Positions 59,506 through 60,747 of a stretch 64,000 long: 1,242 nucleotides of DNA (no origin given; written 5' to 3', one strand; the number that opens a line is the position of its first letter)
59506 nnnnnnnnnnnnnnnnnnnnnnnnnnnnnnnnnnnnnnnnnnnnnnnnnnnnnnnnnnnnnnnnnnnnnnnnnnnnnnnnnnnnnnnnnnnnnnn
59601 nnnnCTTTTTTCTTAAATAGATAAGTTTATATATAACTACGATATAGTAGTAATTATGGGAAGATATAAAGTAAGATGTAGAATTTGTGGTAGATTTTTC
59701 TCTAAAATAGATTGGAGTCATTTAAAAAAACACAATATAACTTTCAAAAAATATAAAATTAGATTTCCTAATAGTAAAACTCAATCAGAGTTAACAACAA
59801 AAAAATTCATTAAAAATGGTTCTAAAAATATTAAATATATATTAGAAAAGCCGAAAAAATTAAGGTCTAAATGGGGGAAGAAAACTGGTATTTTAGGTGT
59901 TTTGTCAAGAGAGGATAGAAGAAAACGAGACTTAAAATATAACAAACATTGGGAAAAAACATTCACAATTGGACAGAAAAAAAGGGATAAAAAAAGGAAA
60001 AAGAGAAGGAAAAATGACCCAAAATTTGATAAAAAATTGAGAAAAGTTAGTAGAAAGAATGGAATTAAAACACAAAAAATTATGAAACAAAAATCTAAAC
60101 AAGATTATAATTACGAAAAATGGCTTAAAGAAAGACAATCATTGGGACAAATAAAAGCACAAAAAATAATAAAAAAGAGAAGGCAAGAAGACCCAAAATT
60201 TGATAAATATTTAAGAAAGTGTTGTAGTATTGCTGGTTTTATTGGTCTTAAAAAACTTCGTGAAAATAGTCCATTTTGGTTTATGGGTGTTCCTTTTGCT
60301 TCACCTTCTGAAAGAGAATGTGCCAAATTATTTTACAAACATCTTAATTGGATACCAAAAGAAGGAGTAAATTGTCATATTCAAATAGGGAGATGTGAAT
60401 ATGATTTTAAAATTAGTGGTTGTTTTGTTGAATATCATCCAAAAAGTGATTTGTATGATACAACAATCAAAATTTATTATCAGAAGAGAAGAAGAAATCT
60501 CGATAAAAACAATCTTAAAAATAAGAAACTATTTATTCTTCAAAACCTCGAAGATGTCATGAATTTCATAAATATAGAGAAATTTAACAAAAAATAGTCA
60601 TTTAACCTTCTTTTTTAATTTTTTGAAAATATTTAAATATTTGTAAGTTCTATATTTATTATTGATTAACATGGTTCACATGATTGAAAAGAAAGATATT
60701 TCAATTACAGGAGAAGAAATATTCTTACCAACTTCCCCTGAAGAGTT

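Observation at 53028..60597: Three free-standing endonuclease-like genes combining a Vsr/DUF559-type nuclease core with different DNA-binding modules, two preceded by the same palindrome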

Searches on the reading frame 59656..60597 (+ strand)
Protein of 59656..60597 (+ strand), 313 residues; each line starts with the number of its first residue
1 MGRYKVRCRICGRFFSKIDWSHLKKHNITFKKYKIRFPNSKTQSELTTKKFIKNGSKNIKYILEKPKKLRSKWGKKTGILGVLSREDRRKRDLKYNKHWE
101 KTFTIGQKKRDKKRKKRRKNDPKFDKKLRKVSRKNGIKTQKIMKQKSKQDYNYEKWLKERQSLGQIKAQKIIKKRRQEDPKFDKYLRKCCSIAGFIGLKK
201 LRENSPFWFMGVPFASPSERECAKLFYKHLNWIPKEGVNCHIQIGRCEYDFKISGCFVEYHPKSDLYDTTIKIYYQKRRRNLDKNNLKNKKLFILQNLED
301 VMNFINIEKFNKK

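Call 3: search_protein_families(library=pfam, proteins=[window:59656-60597:+], max_evalue=1)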
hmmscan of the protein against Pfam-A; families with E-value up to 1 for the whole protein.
window:59656-60597:+ (313 aa): 0 families

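Call 13: search_protein_families(library=phrogs, proteins=[window:59656-60597:+], max_evalue=0.1)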
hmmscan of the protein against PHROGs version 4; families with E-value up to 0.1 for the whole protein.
window:59656-60597:+ (313 aa): 0 families

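Call 16: search_solved_structures(query=window:59656-60597:+, max_evalue=10, show_alignments=2)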
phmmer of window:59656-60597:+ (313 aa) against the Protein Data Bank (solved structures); distinct sequences matched with E-value up to 10: 0.

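Call 18: find_homologous_proteins(query=window:59656-60597:+, max_evalue=0.001)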
Query window:59656-60597:+ (313 aa): 2 proteins with E <= 0.001 among 1400 candidates.
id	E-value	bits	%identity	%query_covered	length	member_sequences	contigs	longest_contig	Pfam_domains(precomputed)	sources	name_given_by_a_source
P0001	1.8e-205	699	100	100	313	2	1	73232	-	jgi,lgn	jgi:hypothetical protein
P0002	2.1e-71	259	49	100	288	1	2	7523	-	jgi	jgi:hypothetical protein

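Call 19: find_encoding_contigs(protein=P0002, flank=8000)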
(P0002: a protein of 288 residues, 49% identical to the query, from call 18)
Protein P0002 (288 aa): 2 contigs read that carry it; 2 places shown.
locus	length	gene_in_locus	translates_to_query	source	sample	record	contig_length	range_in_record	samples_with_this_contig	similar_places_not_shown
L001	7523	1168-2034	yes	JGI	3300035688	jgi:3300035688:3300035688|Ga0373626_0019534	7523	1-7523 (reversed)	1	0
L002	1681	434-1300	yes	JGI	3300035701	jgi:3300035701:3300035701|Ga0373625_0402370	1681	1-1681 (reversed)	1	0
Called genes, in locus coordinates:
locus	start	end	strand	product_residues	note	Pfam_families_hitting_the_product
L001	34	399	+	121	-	-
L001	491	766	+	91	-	-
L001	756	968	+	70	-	-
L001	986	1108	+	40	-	-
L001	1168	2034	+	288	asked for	-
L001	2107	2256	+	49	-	-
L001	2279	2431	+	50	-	-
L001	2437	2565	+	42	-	-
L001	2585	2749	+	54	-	-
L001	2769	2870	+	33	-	-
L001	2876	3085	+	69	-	-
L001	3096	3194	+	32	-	-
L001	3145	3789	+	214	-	-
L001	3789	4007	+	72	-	-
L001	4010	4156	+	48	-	-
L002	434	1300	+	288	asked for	-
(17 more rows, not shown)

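Call 20: find_encoding_contigs(protein=P0001, flank=10000)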
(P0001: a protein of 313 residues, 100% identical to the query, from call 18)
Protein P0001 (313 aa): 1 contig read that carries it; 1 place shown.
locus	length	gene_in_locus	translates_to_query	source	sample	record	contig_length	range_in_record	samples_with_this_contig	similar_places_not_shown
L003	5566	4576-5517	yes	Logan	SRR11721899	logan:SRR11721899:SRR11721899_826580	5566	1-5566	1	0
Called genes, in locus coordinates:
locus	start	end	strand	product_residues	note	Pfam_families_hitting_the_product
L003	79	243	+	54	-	-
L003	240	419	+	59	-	-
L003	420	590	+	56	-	-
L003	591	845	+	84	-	-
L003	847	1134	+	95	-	-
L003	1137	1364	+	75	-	-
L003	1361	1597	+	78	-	-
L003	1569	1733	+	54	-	-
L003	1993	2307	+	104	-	-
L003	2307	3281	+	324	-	-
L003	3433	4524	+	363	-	-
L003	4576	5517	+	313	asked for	-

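Call 52: search_solved_structures(query=A6, max_evalue=10, show_alignments=3)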
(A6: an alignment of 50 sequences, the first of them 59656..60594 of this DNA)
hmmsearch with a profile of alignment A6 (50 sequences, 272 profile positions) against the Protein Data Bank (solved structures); distinct sequences matched with E-value up to 10: 4.
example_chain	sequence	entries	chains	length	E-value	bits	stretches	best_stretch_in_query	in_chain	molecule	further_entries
8vvp_V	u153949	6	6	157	0.82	12.7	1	14-114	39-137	uL24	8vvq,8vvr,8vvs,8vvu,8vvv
8q7z_BW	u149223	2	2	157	1.4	11.9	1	14-114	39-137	Ribosomal protein L24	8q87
11iq_24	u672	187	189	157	1.5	11.8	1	14-114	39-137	Large ribosomal subunit protein eL24 | eL24 | 60S ribosomal protein L24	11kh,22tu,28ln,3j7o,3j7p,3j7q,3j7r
7oya_W1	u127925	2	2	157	2.6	11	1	14-116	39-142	60S ribosomal protein L24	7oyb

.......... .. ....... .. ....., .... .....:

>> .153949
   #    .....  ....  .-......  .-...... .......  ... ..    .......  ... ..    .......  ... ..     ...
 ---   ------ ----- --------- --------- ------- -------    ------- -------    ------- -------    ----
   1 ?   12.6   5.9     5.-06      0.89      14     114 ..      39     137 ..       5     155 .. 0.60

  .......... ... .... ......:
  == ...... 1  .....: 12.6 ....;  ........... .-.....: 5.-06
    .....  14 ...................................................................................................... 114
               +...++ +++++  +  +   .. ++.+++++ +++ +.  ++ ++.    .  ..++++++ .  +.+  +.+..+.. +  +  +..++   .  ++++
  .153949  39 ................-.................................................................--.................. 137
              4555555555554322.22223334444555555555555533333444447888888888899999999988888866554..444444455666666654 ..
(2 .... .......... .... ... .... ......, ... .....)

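Call 53: search_protein_families(library=pfam, alignment_id=A6, max_evalue=0.01)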
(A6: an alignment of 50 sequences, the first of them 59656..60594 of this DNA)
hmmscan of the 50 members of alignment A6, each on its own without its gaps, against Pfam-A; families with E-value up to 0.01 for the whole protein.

A. member 1, window:59656-60594:+ (313 aa): 0 families

B. families by the number of members that match (of 50 scanned): 6 families
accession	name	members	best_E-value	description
PF07460.16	NUMOD3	8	1.4e-38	NUMOD3 motif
PF05443.17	ROS_MUCR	7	0.00013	ROS/MUCR transcriptional regulator protein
PF03989.18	DNA_gyraseA_C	1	0.00066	DNA gyrase C-terminal domain, beta-propeller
PF14493.12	HTH_40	1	0.004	Helix-turn-helix domain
PF17525.8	DUF5447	1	0.0058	Lysogeny maintenance protein PflM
PF00253.27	Ribosomal_S14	1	0.0066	Ribosomal protein S14p/S29e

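Call 62: predict_structure(alignment_id=A6)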
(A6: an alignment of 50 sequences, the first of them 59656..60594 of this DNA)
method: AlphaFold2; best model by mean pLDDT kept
length: 313 residues; sequences in the alignment: 50
mean_pLDDT: 85.6   pTM: 0.53
mean pLDDT of the five models: 85.6, 85.4, 84.8, 84.2, 82.8
residues with pLDDT >= 90: 191; 70-90: 77; 50-70: 21; < 50: 24
segments of 3 or more residues with pLDDT < 50: 58-71, 73-81
pLDDT, mean of each block of 10 residues (from residue 1): 79 95 96 96 89 62 45 43 66 75 84 95 95 86 67 74 84 95 93 92 95 96 98 98 96 98 75 94 98 97 97 85
secondary structure, 60 per line:
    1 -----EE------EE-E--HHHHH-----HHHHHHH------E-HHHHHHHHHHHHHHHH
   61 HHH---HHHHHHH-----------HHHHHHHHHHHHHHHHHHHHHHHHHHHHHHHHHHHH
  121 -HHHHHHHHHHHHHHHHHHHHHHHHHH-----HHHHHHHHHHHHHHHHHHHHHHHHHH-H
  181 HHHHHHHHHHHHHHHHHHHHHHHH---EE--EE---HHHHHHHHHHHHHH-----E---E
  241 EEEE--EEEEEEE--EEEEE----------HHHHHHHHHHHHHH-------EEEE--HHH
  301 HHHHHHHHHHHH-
elements in order: H20-24 H30-36 H45-63 H67-73 H85-120 H122-147 H153-178 H180-204 H217-230 E240-244 E247-253 E256-260 H271-284 E292-295 H298-312

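Call 65: fold_search(model_id=the predicted structure, library=pdb)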
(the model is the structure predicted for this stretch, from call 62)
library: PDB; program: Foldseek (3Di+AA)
matches with E <= 10: 83; with E <= 0.001: 0
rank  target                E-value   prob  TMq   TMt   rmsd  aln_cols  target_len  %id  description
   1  3r3p_B                3.6e-01  0.57  0.22  0.56   4.3        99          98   14  Homing Endonuclease I-Bth0305I Catalytic Domain (released 2011-10-05)
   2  3r3p_A                5.0e-01  0.47  0.22  0.56   4.2        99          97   14  Homing Endonuclease I-Bth0305I Catalytic Domain (released 2011-10-05)
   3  8q6q_D                1.3e+00  0.44  0.14  0.25   2.5        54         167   17  Structure of human immunity related GTPase Q in complex with GABARAPL2. (released 2024-08-28)
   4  7oro_A                1.4e+00  0.11  0.17  0.04   7.6       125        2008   13  La Crosse virus polymerase at replication early-elongation stage (released 2022-02-16)
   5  8q6q_C                1.7e+00  0.35  0.14  0.25   2.6        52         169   17  Structure of human immunity related GTPase Q in complex with GABARAPL2. (released 2024-08-28)
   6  4rvn_B                1.8e+00  0.04  0.11  0.09  12.1        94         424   18  Crystal structure of a Putative Acyl-CoA ligase (BT_0428) from Bacteroides thetaiotaomicron VPI-5482 at 2.20 A resolut (released 2015-01-21)
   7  3hrl                  2.2e+00  0.09  0.17  0.41   5.7       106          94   11  Crystal structure of a putative endonuclease-like protein (ngo0050) from neisseria gonorrhoeae (released 2009-06-30)
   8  7sog_B                2.4e+00  0.07  0.14  0.28   8.2        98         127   17  Thermostable actophorin (released 2022-04-20)
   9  6yxx_EA               2.5e+00  0.05  0.10  0.07  11.4        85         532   12  State A of the Trypanosoma brucei mitoribosomal large subunit assembly intermediate (released 2020-10-14)
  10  7ori_A                2.7e+00  0.10  0.17  0.03   5.3        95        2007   14  La Crosse virus polymerase at replication late-elongation stage (released 2022-02-16)
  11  4r1l_B                2.7e+00  0.03  0.11  0.09  12.5        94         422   19  Crystal structure of a Putative Acyl-CoA ligase (BT_0428) from Bacteroides thetaiotaomicron VPI-5482 at 2.42 A resolut (released 2014-08-27)
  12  2lxx_MODEL_1_A        2.9e+00  0.10  0.12  0.24  10.6        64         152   17  Solution structure of cofilin like UNC-60B protein from Caenorhabditis elegans (released 2013-10-09)
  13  6avy_A                2.9e+00  0.10  0.13  0.16   4.7        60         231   18  Crystal structure of Zea mays acyl-protein thioesterase 2 (released 2017-12-27)
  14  9g6k_UC               2.9e+00  0.06  0.11  0.29  12.3        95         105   19  LSU structure derived from the LSU sample of the mitoribosome from T. gondii. (released 2024-12-11)
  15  4qbo                  3.1e+00  0.08  0.16  0.40   7.6       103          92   10  VRR_NUC domain (released 2014-09-10)
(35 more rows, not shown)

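Call 101: search_protein_families(library=phrogs, alignment_id=A6, max_evalue=0.001)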
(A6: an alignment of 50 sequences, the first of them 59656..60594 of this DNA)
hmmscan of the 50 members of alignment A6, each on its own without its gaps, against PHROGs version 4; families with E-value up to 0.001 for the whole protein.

A. member 1, window:59656-60594:+ (313 aa): 0 families

B. families by the number of members that match (of 50 scanned): 13 families
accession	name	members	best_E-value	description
phrog_314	-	7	4.2e-18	homing endonuclease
phrog_655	-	6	2.2e-12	homing endonuclease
phrog_1271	-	3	2.1e-10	HNH endonuclease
phrog_22215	-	3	1.9e-07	-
phrog_2308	-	2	2e-06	-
phrog_323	-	1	1.8e-11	transcriptional regulator, D5-like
phrog_32884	-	1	8.7e-08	-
phrog_1891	-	1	2e-05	HNH endonuclease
phrog_18846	-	1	5.1e-05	-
phrog_11013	-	1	8.5e-05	-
phrog_24910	-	1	0.00059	-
phrog_14101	-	1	0.00064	transcriptional regulator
phrog_19510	-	1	0.00082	-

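Call 102: search_protein_families(library=ncbifam, alignment_id=A6, max_evalue=0.001)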
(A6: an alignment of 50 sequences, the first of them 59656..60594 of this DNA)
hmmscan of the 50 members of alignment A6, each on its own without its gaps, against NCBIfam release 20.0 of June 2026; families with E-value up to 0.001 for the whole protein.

A. member 1, window:59656-60594:+ (313 aa): 0 families

B. families by the number of members that match (of 50 scanned): 1 family
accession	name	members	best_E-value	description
TIGR01453.1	grpIintron_endo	5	5.4e-14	group I intron endonuclease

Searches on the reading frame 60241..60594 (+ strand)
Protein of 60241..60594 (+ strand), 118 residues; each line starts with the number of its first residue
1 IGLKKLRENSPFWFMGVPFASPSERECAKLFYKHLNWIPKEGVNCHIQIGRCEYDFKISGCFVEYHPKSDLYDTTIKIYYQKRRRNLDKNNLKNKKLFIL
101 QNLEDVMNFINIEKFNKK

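Call 50: search_protein_representatives(protein=window:60241-60594:+)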
Query: 118 residues. Proteins with E-value up to 0.001 (for the whole library): 291; up to 1e-10: 89; up to 1e-30: 3. The best 150 are listed.
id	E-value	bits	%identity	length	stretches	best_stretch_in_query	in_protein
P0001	7.8e-76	267.9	100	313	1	1-118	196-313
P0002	4.1e-51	188.1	75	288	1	2-118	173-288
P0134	7.2e-31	122.7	63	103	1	21-112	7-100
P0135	1.9e-26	108.4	53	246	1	1-109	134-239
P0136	8.7e-25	103.0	48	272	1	3-111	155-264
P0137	1.5e-23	99.1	51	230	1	2-107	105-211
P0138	2.7e-23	98.2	48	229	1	4-116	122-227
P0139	2.6e-22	95.0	48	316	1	3-108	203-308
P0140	2.7e-22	95.0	43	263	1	2-109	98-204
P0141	4.5e-22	94.3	45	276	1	3-111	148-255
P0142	2.0e-21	92.2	43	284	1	4-107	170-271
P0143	3.9e-21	91.2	44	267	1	3-107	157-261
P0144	4.4e-21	91.1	46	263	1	2-113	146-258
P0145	7.4e-21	90.4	44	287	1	4-109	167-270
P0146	8.9e-21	90.1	45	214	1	4-114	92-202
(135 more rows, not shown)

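Call 108: find_related_loci(query=A8, collection=genome_contigs, flank=3000)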
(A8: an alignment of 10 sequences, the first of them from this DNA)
Query A8 (118 aa) in genome_contigs; peptide patterns used: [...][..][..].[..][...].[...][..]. (x = any residue, [..] = any of these).
8 stretches matched a pattern, but none encodes a relative of the query by tblastn (E <= 1e-3).

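Call 109: find_related_loci(query=A8, collection=viral_contigs, flank=4000)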
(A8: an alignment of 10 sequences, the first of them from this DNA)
Query A8 (118 aa) in viral_contigs; peptide patterns used: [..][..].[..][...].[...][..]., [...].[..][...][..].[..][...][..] (x = any residue, [..] = any of these).
52 stretches matched a pattern, but none encodes a relative of the query by tblastn (E <= 1e-3).

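Call 110: find_encoding_contigs(protein=P0135, flank=5000, max_places=3)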
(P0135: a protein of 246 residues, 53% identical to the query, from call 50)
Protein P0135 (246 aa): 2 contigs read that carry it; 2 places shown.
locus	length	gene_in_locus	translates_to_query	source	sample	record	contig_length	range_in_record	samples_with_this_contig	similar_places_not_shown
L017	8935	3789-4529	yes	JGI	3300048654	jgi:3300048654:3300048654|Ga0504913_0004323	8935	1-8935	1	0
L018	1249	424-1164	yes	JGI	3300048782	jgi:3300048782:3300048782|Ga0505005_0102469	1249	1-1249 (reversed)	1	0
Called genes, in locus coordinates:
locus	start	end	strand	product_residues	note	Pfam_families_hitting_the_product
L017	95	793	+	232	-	PF04055:Radical_SAM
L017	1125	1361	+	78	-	-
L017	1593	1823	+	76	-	-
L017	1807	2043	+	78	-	-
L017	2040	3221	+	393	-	PF13439:Glyco_transf_4, PF13579:Glyco_trans_4_4, PF13692:Glyco_trans_1_4, PF20706:GT4-conflict, PF00534:Glycos_transf_1, PF13524:Glyco_trans_1_2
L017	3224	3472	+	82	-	-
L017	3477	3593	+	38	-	-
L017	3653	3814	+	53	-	-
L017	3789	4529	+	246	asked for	-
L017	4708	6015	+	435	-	PF13231:PMT_2 (weak)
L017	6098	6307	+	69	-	-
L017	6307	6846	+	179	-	-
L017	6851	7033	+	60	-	-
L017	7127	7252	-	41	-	-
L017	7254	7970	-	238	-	PF00535:Glycos_transf_2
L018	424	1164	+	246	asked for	-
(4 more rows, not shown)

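Call 112: find_encoding_contigs(protein=P0141, flank=4000, max_places=3)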
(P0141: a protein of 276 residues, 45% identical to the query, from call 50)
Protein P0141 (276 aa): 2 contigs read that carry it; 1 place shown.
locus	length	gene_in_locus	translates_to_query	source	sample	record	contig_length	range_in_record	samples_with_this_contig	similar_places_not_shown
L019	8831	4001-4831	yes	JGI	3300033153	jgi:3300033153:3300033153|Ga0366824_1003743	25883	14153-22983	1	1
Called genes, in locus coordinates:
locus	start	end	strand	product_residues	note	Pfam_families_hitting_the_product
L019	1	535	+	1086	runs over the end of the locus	-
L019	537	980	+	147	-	-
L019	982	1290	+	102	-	-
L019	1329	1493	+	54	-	-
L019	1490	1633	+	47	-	-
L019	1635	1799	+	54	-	-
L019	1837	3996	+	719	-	-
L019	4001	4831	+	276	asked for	-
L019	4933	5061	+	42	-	-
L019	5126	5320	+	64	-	-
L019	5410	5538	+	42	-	-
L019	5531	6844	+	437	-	-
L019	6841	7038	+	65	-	-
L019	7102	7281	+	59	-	-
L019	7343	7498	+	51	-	-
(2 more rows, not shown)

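Call 113: find_encoding_contigs(protein=P0136, flank=4000, max_places=3)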
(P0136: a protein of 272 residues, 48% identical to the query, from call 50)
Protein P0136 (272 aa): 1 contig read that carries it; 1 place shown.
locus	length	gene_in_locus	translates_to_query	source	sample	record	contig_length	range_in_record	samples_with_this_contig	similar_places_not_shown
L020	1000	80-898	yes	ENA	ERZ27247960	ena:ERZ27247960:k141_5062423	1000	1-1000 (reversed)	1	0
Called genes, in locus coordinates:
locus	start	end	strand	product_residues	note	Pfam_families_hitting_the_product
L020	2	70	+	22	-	?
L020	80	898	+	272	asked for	-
